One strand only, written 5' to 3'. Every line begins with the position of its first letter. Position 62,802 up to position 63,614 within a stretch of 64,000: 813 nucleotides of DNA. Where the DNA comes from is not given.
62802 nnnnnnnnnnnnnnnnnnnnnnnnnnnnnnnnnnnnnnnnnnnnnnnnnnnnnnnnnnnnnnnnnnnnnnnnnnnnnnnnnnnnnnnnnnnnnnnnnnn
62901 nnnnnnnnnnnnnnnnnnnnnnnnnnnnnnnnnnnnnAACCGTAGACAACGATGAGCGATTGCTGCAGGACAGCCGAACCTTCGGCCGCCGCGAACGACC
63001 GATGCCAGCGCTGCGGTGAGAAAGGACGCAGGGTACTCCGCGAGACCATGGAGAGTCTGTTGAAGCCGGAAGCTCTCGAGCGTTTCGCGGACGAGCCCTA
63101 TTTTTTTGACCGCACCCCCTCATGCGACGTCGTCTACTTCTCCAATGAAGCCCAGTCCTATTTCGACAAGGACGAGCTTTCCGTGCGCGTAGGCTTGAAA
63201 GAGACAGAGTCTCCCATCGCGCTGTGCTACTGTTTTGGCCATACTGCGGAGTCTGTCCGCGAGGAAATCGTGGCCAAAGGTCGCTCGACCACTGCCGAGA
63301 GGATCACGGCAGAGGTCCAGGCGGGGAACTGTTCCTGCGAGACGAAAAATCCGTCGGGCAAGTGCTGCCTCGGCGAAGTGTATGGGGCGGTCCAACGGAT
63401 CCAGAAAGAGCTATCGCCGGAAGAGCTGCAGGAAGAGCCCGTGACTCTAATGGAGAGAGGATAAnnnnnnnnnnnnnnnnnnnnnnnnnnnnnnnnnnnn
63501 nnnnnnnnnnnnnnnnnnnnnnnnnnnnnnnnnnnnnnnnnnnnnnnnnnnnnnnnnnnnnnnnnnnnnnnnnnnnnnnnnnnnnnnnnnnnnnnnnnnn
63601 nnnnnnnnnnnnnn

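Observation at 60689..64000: Compact mer-like metal resistance locus: OMP - merR - merT::merP fusion - Cys-rich protein - merP(UGA) - secreted His-rich protein, with no merA in view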

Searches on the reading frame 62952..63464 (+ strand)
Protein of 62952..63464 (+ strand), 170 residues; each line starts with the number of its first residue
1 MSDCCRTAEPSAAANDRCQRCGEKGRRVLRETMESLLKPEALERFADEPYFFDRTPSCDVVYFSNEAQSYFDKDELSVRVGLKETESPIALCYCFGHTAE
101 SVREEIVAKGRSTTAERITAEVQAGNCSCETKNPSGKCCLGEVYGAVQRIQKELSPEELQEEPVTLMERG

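Call 7: search_protein_families(library=pfam, proteins=[window:62952-63464:+], max_evalue=0.01)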
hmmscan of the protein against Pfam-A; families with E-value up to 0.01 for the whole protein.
window:62952-63464:+ (170 aa): 2 families
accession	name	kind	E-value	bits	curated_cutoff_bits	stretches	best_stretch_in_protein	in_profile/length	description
PF18423.6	zf_CopZ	-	1.6e-17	63.6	28.4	1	16-76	2-61/62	Zinc binding domain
PF04324.20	Fer2_BFD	-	6.9e-05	23.6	26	1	92-130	3-38/50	BFD-like [2Fe-2S] binding domain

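Call 8: search_protein_families(library=ncbifam, proteins=[window:62952-63464:+], max_evalue=0.01)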
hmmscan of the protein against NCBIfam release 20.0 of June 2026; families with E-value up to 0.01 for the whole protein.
window:62952-63464:+ (170 aa): 2 families
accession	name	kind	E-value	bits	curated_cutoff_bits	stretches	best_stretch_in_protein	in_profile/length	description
NF047645.1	CopZ_Nterm_CC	equivalog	2.8e-38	131.3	100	1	1-143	1-137/138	putative iron-sulfur cluster-binding metallochaperone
NF045877.1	CopZ_Nterm_CU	equivalog_domain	9.7e-22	77.6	190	1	4-149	10-158/161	Csac_0668 family 2Fe-2S cluster-binding (seleno)protein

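Call 9: find_encoding_contigs(protein=window:62952-63464:+, flank=10000, max_places=8)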
Protein window:62952-63464:+ (170 aa): 1 contig read that carries it; 1 place shown.
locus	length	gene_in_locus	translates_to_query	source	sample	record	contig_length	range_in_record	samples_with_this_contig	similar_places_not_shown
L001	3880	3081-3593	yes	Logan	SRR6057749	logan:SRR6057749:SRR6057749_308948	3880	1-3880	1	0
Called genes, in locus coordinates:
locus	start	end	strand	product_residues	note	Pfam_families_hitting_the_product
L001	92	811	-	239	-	-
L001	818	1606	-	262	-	-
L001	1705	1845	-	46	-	-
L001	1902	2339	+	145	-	PF00376:MerR, PF13411:MerR_1, PF09278:MerR-DNA-bind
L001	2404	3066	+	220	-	PF02411:MerT (weak), PF00403:HMA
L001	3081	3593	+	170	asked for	PF18423:zf_CopZ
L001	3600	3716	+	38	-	-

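Call 18: find_homologous_proteins(query=window:62952-63464:+, max_evalue=0.00001)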
Query window:62952-63464:+ (170 aa): 441 proteins with E <= 0.00001 among 514 candidates; the best 120 are listed.
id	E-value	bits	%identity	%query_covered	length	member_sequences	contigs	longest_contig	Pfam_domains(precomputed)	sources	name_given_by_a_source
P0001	1.9e-105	368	98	100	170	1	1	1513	PF18423.7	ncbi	-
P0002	1.7e-87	309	85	100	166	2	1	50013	PF18423.7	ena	-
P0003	4.0e-82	292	78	100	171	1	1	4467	PF18423.7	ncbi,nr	ncbi:MAG: copper chaperone Copz family protein [Acidobacteriota bacterium]|nr:MAG: copper chaperone 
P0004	5.5e-82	291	78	100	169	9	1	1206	PF18423.7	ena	-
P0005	8.7e-82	291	78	100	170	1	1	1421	PF18423.7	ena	-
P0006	1.5e-81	290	81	94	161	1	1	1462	PF18423.7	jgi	-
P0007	2.2e-81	289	77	100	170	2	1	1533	PF18423.7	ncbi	-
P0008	3.3e-81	289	77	99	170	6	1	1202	PF18423.7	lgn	-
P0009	8.3e-81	288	96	81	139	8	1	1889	PF18423.7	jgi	-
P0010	1.6e-80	287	76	100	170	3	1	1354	PF18423.7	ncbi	-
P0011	1.1e-79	284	74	99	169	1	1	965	PF18423.7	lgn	-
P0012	1.6e-79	283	75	100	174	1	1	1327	PF18423.7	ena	-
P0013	1.8e-79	283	78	94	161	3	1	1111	PF18423.7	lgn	-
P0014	1.8e-79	283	75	100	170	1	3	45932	PF18423.7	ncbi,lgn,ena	-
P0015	2.6e-79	283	76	100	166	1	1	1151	PF18423.7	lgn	-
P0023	1.5e-77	277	74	100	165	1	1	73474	PF18423.7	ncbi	-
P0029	2.5e-76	273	77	94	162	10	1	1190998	PF18423.7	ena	-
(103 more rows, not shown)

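Call 19: find_encoding_contigs(protein=P0002, flank=10000, max_places=3)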
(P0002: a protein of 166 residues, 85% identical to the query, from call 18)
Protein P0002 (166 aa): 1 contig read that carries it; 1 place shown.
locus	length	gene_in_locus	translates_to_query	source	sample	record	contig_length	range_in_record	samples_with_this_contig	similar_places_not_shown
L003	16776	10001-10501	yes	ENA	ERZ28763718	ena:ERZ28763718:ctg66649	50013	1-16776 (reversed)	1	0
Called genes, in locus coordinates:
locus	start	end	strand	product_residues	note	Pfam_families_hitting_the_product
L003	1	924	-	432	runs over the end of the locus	PF00890:FAD_binding_2, PF01134:GIDA (faint), PF01266:DAO (weak), PF07992:Pyr_redox_2 (weak), PF12831:FAD_oxidored, PF13450:NAD_binding_8, PF13187:Fer4_9 (faint), PF12838:Fer4_7 (weak), +6 more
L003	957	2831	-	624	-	PF00890:FAD_binding_2, PF01266:DAO (weak), PF02910:Succ_DH_flav_C (weak)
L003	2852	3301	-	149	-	PF00037:Fer4 (faint), PF12837:Fer4_6 (faint), PF13237:Fer4_10 (weak), PF12838:Fer4_7, PF13187:Fer4_9 (weak), PF12139:APS-reductase_C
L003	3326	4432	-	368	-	PF14306:PUA_2, PF01747:ATP-sulfurylase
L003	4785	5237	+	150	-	-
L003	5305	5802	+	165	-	-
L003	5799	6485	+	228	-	PF10056:DUF2293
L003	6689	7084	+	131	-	-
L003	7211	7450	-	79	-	-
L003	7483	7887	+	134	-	PF01850:PIN (weak)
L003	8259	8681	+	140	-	PF01850:PIN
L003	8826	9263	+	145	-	PF00376:MerR, PF13411:MerR_1, PF09278:MerR-DNA-bind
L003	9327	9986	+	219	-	PF00403:HMA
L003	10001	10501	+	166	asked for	PF18423:zf_CopZ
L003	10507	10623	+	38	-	-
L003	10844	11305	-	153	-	-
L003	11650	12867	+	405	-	PF02899:Phage_int_SAM_1 (faint), PF00589:Phage_integrase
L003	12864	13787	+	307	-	PF00589:Phage_integrase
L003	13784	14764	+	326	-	PF02899:Phage_int_SAM_1, PF13102:Phage_int_SAM_5 (weak), PF00589:Phage_integrase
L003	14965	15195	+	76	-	-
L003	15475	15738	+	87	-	PF22513:FitA-like_RHH (weak)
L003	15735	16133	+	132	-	PF01850:PIN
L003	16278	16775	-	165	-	?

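Call 20: find_encoding_contigs(protein=P0023, flank=10000, max_places=3)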
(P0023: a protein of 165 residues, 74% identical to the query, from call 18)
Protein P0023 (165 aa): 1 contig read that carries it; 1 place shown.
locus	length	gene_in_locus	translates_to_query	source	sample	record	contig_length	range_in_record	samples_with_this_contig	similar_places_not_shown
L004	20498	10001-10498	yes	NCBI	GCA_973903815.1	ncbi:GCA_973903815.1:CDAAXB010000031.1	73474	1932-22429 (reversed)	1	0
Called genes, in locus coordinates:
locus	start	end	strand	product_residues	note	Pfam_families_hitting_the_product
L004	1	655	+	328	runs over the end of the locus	PF13519:VWA_2, PF13768:VWA_3 (weak)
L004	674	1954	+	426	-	PF02321:OEP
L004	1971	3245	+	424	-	PF25919:BSH_CusB (faint), PF25973:BSH_CzcB, PF25954:Beta-barrel_RND_2, PF25967:RND-MFP_C (weak), PF25989:YknX_C, PF25975:CzcB_C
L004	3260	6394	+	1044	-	PF00873:ACR_tran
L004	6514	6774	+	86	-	PF04014:MazE_antitoxin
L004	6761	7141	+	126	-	PF01850:PIN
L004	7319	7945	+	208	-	PF01545:Cation_efflux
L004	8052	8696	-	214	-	PF03243:MerB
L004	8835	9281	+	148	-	PF00376:MerR, PF13411:MerR_1, PF09278:MerR-DNA-bind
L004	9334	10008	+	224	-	PF00403:HMA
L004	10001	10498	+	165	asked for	PF18423:zf_CopZ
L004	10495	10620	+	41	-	-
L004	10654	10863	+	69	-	-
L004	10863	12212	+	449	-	PF07992:Pyr_redox_2, PF13738:Pyr_redox_3, PF00070:Pyr_redox, PF02852:Pyr_redox_dim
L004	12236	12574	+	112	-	PF11604:CusF_Ec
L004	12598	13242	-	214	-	PF00072:Response_reg, PF00196:GerE, PF08281:Sigma70_r4_2 (weak)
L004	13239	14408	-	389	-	PF07730:HisKA_3, PF02518:HATPase_c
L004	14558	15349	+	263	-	PF00578:AhpC-TSA, PF08534:Redoxin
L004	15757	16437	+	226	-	PF00376:MerR, PF13411:MerR_1, PF09278:MerR-DNA-bind, PF00403:HMA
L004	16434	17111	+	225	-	-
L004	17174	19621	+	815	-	PF00403:HMA, PF00122:E1-E2_ATPase, PF00702:Hydrolase, PF12710:HAD (weak), PF08282:Hydrolase_3 (weak)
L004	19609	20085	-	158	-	-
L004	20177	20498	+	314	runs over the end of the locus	PF00873:ACR_tran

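Call 21: find_encoding_contigs(protein=P0029, flank=10000, max_places=3)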
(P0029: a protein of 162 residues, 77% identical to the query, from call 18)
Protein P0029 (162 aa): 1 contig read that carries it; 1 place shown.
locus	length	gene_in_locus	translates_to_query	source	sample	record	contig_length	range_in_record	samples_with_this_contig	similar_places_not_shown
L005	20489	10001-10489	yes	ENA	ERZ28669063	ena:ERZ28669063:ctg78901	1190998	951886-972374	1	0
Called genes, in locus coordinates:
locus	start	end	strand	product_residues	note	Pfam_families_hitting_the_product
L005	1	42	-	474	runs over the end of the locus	PF02321:OEP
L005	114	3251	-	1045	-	PF00873:ACR_tran, PF03176:MMPL, PF02355:SecD_SecF_C (weak)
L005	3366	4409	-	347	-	PF00364:Biotin_lipoyl (faint), PF25917:BSH_RND, PF25973:BSH_CzcB (weak), PF25984:BSH_YknX (faint), PF25919:BSH_CusB (weak), PF25954:Beta-barrel_RND_2 (weak)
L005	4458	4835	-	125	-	PF25213:HVO_A0261_N, PF01047:MarR, PF12802:MarR_2, PF13463:HTH_27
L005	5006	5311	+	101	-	-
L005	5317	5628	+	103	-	PF02583:Trns_repr_metal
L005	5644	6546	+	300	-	PF13557:Phenol_MetA_deg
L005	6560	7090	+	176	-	PF00403:HMA (weak)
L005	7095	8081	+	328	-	-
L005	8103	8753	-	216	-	PF03243:MerB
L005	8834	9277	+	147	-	PF00376:MerR, PF13411:MerR_1, PF09278:MerR-DNA-bind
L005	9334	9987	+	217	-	PF00403:HMA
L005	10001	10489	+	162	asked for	PF18423:zf_CopZ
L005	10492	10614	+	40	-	-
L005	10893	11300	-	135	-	-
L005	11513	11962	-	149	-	PF10604:Polyketide_cyc2 (weak), PF08327:AHSA1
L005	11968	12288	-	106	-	PF01022:HTH_5, PF12802:MarR_2, PF12840:HTH_20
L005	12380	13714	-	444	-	PF00144:Beta-lactamase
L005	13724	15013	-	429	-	PF00144:Beta-lactamase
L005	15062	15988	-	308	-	PF01497:Peripla_BP_2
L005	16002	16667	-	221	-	PF01902:Diphthami_syn_2_N, PF28410:Diphthami_syn_2_C (weak)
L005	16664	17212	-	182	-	PF03167:UDG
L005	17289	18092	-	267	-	-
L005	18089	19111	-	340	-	PF22494:choice_anch_I (faint), PF10282:Lactonase (faint), PF21783:YNCE (weak), PF25174:Beta-prop_THOC3, PF07676:PD40 (faint), PF23414:Beta-prop_EML_2 (faint), PF02239:Cytochrom_D1 (weak)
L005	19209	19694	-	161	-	-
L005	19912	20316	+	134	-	PF20586:DUF6788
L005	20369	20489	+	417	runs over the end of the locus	PF06782:UPF0236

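Call 25: find_related_loci(query=A1, collection=genome_contigs, flank=10000)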
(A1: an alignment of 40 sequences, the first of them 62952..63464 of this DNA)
Query A1 (170 aa) in genome_contigs; peptide patterns used: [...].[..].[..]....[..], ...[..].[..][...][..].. (x = any residue, [..] = any of these).
292 stretches matched a pattern; 280 encode a relative of the query (tblastn E <= 1e-3); the best 80 are kept; 80 distinct loci.
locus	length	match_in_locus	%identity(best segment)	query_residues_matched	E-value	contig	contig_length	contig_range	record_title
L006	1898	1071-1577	76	1-170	2e-79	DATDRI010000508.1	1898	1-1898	MAG TPA_asm: Vicinamibacteria bacterium isolate SMAG_U7973 k141_1388800, whole genome shotgun sequence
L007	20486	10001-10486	51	1-164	6e-51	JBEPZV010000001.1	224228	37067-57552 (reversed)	MAG: bacterium isolate 03V1_S199.semibin_refined.036 NODE_64_length_224228_cov_10.265889, whole genome shotgun sequence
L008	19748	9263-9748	51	1-164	3e-50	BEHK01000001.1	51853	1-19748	Bacterium HR08 DNA, contig: NODE_253_1, isolate: HRbin08, whole genome shotgun sequence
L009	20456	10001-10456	55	1-152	4e-50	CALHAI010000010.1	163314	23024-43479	MAG: uncultured Blastocatellia bacterium isolate H1_Bin_METABAT__179_1_1 genome assembly, contig: c_000000252355_partial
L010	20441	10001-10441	56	1-147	6e-49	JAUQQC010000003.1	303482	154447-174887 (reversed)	MAG: Acidobacteriota bacterium isolate JZ-3.bins.73.201901 NODE_10_length_303482_cov_49.784249, whole genome shotgun seq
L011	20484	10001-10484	67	1-170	1e-60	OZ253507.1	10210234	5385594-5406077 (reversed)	MAG: Candidatus Marinacidobacterales bacterium isolate be89a19c-e000-4bee-9fbc-49585ca06e7f genome assembly, chromosome:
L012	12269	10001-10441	55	7-153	2e-48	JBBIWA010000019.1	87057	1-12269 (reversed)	MAG: Acidobacteriota bacterium isolate ETS170220_bin_9 NODE_111_length_87057_cov_4.96348, whole genome shotgun sequence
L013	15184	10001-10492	50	1-161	2e-48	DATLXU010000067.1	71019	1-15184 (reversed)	MAG TPA_asm: Blastocatellia bacterium isolate SMAG_U13254 k141_364611, whole genome shotgun sequence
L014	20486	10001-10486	49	1-164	2e-48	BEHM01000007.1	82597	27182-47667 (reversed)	Bacterium HR10 DNA, contig: NODE_131_7, isolate: HRbin10, whole genome shotgun sequence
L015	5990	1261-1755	49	1-169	3e-48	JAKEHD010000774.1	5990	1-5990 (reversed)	MAG: Blastocatellia bacterium isolate PMV_6.28 PMV_6.28.k101_2208449, whole genome shotgun sequence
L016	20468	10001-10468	49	1-156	2e-46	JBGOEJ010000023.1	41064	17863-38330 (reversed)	MAG: Candidatus Fervidibacter canadensis isolate 3300025775_14 Ga0209276_100642, whole genome shotgun sequence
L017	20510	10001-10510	46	1-169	3e-46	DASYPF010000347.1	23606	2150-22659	MAG TPA_asm: Acidobacteriota bacterium isolate SMAG_U4449 k141_540542, whole genome shotgun sequence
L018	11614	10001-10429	56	1-146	5e-46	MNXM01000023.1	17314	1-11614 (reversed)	MAG: Armatimonadetes bacterium CG2_30_59_28 cg2_3.0_scaffold_2827_c, whole genome shotgun sequence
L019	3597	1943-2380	53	9-148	6e-46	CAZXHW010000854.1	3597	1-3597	MAG TPA_asm: uncultured Heliomicrobium sp. isolate binchicken_co199_63 genome assembly, contig: NODE_21053_length_3597_c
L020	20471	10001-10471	48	1-153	3e-49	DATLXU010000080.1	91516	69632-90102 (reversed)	MAG TPA_asm: Blastocatellia bacterium isolate SMAG_U13254 k141_283485, whole genome shotgun sequence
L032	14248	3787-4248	50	1-153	4e-42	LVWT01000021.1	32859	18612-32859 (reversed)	MAG: Nitrospira sp. SG-bin2 contig2302, whole genome shotgun sequence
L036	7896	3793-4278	47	1-163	3e-41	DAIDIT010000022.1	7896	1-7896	MAG TPA_asm: Proteobacteria bacterium isolate clean368 k141_400386, whole genome shotgun sequence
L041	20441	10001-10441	51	1-146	5e-40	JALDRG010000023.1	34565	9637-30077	MAG: Nitrospira sp. isolate RBC_NOB1 BC3.59.fa-23, whole genome shotgun sequence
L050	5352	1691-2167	47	1-155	5e-39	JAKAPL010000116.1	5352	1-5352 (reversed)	MAG: Myxococcales bacterium isolate YF1.bin66 NODE_21673_length_5352_cov_4.945646, whole genome shotgun sequence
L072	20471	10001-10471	45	1-155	5e-37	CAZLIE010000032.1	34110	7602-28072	MAG TPA_asm: uncultured Terriglobales bacterium isolate SRP272529_co1_248 genome assembly, contig: NODE_1815_length_3411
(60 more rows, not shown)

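Call 26: search_solved_structures(query=window:62952-63464:+, max_evalue=0.01, show_alignments=1)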
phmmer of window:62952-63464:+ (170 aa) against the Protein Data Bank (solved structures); distinct sequences matched with E-value up to 0.01: 1.
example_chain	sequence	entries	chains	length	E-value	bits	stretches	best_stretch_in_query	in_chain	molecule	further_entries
2hu9_A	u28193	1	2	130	7.5e-16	61.7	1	17-140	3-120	Mercuric transport protein periplasmic component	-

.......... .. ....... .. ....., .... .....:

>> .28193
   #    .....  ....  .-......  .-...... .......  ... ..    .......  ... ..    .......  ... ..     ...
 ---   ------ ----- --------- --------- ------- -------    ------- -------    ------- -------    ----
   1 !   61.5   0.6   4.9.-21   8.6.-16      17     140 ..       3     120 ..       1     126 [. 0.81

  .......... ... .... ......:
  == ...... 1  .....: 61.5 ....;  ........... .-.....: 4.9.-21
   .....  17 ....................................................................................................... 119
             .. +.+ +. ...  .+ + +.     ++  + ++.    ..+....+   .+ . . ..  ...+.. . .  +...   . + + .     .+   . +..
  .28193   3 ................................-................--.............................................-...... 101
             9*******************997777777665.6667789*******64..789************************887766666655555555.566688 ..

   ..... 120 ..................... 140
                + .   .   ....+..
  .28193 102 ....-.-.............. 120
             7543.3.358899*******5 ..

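Call 27: search_protein_families(library=ncbifam, proteins=[L004:10863-12212:+, L004:8052-8696:-, L004:12236-12574:+, L005:5644-6546:+, L005:6560-7090:+, L005:7095-8081:+, L005:8103-8753:-, L003:10844-11305:-, L005:10893-11300:-], max_evalue=0.001)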
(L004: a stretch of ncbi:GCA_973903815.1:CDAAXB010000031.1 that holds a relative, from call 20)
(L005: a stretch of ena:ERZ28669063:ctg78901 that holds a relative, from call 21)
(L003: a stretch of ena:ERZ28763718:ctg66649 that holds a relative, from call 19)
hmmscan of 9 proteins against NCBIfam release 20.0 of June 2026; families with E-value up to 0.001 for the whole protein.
L004:10863-12212:+ (449 aa): 44 families (the best 25 are shown)
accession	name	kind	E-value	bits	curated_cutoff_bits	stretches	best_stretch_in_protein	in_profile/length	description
NF004776.0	PRK06116.1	equivalog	1.3e-86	291.4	480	1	1-443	1-444/450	glutathione-disulfide reductase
TIGR02053.1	MerA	equivalog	2.1e-85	287.4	454.45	1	5-445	1-446/465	mercury(II) reductase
TIGR01350.1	lipoamide_DH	equivalog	3e-79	266.9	408.8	1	5-442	2-444/461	dihydrolipoyl dehydrogenase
TIGR01424.1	gluta_reduc_2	equivalog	3.4e-76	256.6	606.05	1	5-444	3-441/446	glutathione-disulfide reductase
NF004991.0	PRK06370.1-3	subfamily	1.3e-70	238.3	620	1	3-445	34-480/509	FAD-containing oxidoreductase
TIGR01421.1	gluta_reduc_1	equivalog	4.8e-70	237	556.15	1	3-442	1-443/450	glutathione-disulfide reductase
NF004992.0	PRK06370.1-4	equivalog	2e-69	234.2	629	1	1-443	1-446/459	FAD-containing oxidoreductase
NF005884.0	PRK07846.1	equivalog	1.4e-66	225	501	1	3-432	2-430/454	mycothione reductase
NF004947.0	PRK06292.2-5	equivalog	2.4e-65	221.2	592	1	3-439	2-445/474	dihydrolipoyl dehydrogenase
NF004943.0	PRK06292.2-1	equivalog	2.3e-63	214.6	432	1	3-446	2-449/456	dihydrolipoyl dehydrogenase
TIGR03452.1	mycothione_red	equivalog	1.4e-60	205.4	635.65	1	4-433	2-432/452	mycothione reductase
NF004946.0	PRK06292.2-4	subfamily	5.6e-58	196.9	634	1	4-442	3-460/487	dihydrolipoyl dehydrogenase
NF004944.0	PRK06292.2-2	equivalog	1.6e-55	188.6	619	1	3-441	2-441/460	dihydrolipoyl dehydrogenase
NF005572.0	PRK07251.1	equivalog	3e-55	187.7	537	1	3-443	2-430/438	FAD-containing oxidoreductase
NF041853.1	hythiocyan_redase_MerA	equivalog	4.3e-55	187.3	650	2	106-441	91-430/440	hypothiocyanous acid reductase MerA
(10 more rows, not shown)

L004:8052-8696:- (214 aa): 3 families
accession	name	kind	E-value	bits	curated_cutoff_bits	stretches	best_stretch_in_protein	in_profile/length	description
NF009710.0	PRK13239.1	equivalog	1.2e-55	188.1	193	1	26-207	18-197/210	alkylmercury lyase MerB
NF033555.1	lyase_MerB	exception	5.9e-53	179.3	200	1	32-206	5-175/181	organomercurial lyase MerB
NF040728.1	MerB_rel_SaoL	equivalog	8e-06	25.9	140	1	83-148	76-142/159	MerB-like organometallic lyase SaoL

L004:12236-12574:+ (112 aa): 1 family
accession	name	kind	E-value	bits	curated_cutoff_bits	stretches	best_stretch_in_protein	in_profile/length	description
NF007348.0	PRK09838.1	subfamily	0.0002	21.4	143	1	6-94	6-100/115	cation efflux system protein CusF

L005:5644-6546:+ (300 aa): 0 families

L005:6560-7090:+ (176 aa): 12 families
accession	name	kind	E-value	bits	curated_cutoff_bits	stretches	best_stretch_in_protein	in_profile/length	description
TIGR02052.1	MerP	equivalog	4e-09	36.9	92.55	1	9-91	6-87/92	mercury resistance system periplasmic binding protein MerP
NF041115.1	UxxU_metal_bind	equivalog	5.5e-08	32.8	95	1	24-96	2-73/74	metal-binding (seleno)protein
NF047957.1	CopZ_AFE_1862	equivalog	1.3e-07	32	85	1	29-92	2-61/62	CopZ family metallochaperone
NF033794.2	chaper_CopZ_Eh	exception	1e-06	28.8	95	1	29-93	3-66/68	copper chaperone CopZ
NF033775.1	P_type_ZntA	exception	3.7e-06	25.5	1240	1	23-101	45-120/732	Zn(II)/Cd(II)/Pb(II) translocating P-type ATPase ZntA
NF010311.1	PRK13748.1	subfamily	5.7e-06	25.5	600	1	29-110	2-81/560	mercury(II) reductase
NF033795.1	chaper_CopZ_Bs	exception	6.9e-06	26.2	91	1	29-91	3-64/66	copper chaperone CopZ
NF008262.1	PRK11033.1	equivalog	8.4e-06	24.5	1005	1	24-105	39-117/731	zinc/cadmium/mercury/lead-transporting ATPase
TIGR00003.1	TIGR00003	subfamily_domain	4.2e-05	23.7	62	1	28-91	2-64/66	copper ion binding protein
NF045683.1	MerT_CopZ_Se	exception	0.00019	20.9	375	1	23-93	159-228/235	MerT/CopZ fusion-like heavy metal transport selenoprotein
NF033556.1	MerTP_fusion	equivalog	0.00046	19.9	180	1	23-91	117-184/186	mercuric transport protein MerTP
NF033781.1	chaper_CopP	exception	0.00082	19.5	112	0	28-64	2-38/65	copper-binding metallochaperone CopP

L005:7095-8081:+ (328 aa): 4 families
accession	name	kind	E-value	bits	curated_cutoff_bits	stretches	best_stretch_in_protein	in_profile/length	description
NF035926.1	scyF_NHL_VPEP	equivalog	1.4e-62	212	350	3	106-233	161-286/376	scytonemin biosynthesis PEP-CTERM protein ScyF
NF033206.1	ScyE_fam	subfamily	2.5e-13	50.3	80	1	246-313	252-321/333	ScyD/ScyE family protein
NF047780.1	LIC12708_fam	subfamily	4.7e-08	32.3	150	0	99-226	58-167/391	LIC_12708 family protein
TIGR02604.1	Piru_Ver_Nterm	subfamily_domain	0.00099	18.6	122.2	0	242-272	317-346/367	PVC-type heme-binding CxxCH protein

L005:8103-8753:- (216 aa): 3 families
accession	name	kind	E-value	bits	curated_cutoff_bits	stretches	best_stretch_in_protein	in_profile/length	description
NF009710.0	PRK13239.1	equivalog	2.1e-55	187.3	193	1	25-210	17-200/210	alkylmercury lyase MerB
NF033555.1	lyase_MerB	exception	1.8e-51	174.4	200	1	31-206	4-175/181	organomercurial lyase MerB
NF040728.1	MerB_rel_SaoL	equivalog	6.4e-07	29.4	140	1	61-148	54-142/159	MerB-like organometallic lyase SaoL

L003:10844-11305:- (153 aa): 0 families

L005:10893-11300:- (135 aa): 0 families
